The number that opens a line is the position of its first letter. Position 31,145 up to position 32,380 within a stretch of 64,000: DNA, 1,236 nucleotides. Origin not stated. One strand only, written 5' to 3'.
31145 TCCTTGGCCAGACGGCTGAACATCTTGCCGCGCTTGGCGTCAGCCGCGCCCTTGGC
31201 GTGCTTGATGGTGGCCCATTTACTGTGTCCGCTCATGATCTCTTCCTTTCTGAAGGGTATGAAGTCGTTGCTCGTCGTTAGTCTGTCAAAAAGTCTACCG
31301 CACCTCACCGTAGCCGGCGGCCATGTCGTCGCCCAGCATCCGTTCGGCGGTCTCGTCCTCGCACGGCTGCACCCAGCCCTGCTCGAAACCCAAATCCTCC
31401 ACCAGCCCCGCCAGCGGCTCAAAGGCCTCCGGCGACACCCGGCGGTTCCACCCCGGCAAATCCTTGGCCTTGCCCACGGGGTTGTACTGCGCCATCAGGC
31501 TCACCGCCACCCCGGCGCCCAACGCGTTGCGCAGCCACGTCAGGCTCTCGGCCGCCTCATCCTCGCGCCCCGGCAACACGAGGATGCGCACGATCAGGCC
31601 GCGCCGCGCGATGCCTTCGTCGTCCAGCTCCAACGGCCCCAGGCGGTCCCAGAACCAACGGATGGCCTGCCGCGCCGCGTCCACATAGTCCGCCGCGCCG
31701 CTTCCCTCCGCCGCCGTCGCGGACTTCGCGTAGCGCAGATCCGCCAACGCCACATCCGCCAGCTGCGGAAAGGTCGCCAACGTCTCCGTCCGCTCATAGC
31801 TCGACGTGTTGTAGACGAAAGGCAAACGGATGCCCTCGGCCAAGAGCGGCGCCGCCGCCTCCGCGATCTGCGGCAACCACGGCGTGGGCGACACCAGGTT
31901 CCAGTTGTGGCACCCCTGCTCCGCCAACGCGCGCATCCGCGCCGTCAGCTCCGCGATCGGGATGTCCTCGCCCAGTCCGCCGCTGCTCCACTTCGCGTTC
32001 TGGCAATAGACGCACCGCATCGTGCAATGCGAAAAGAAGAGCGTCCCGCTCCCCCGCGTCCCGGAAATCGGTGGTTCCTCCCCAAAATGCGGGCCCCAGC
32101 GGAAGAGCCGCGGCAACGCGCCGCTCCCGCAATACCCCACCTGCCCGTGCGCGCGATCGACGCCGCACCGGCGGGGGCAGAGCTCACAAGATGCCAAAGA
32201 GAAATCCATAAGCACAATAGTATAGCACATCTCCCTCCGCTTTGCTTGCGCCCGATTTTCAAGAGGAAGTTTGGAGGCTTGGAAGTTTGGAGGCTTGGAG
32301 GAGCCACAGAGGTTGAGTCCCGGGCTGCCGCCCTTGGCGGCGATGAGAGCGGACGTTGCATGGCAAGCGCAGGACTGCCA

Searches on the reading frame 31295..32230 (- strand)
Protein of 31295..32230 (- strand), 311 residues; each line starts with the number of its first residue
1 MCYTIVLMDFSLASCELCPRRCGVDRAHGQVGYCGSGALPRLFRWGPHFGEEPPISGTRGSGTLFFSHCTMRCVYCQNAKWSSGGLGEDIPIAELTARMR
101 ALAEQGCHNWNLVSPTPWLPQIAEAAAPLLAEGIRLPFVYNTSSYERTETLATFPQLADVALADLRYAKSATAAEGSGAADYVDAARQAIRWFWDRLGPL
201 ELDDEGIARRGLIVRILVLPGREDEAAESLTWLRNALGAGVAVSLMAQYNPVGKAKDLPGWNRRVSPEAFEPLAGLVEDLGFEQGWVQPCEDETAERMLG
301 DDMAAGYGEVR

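Call 18: find_encoding_contigs(protein=window:31295-32230:-, flank=10000, max_places=10)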
Protein window:31295-32230:- (311 aa): 17 contigs read that carry it; 4 places shown.
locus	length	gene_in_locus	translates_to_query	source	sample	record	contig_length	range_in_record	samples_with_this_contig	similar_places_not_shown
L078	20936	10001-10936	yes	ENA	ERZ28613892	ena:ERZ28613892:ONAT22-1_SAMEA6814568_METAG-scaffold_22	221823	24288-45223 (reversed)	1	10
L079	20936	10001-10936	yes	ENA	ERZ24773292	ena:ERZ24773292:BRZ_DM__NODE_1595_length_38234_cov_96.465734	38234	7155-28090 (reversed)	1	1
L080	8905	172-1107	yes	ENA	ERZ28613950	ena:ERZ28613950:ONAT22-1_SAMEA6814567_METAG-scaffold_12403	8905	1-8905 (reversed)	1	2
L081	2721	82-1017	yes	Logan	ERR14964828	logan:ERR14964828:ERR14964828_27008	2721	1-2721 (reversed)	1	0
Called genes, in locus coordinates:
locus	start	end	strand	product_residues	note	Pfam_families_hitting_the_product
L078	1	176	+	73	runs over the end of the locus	PF01176:eIF-1a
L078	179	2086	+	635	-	PF02638:GHL10, PF13200:DUF4015 (faint)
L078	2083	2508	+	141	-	-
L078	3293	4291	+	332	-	PF00044:Gp_dh_N, PF02800:Gp_dh_C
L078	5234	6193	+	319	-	PF00535:Glycos_transf_2, PF13641:Glyco_tranf_2_3, PF13632:Glyco_trans_2_3 (weak)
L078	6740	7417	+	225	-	PF07589:PEP_exosort_dom (weak)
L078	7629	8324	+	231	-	PF07589:PEP_exosort_dom (weak)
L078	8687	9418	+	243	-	PF07589:PEP_exosort_dom (weak)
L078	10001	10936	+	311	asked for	PF04055:Radical_SAM (faint)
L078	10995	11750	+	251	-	PF20772:TACO1_YebC_N, PF01709:Transcrip_reg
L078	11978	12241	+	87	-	PF00886:Ribosomal_S16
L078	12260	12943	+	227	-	PF01746:tRNA_m1G_MT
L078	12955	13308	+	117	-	PF01245:Ribosomal_L19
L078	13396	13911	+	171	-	PF02397:Bac_transf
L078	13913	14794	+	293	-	PF00077:RVP (faint), PF13650:Asp_protease_2, PF13975:gag-asp_proteas (weak)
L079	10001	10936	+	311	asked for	PF04055:Radical_SAM (faint)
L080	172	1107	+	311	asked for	PF04055:Radical_SAM (faint)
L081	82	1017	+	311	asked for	PF04055:Radical_SAM (faint)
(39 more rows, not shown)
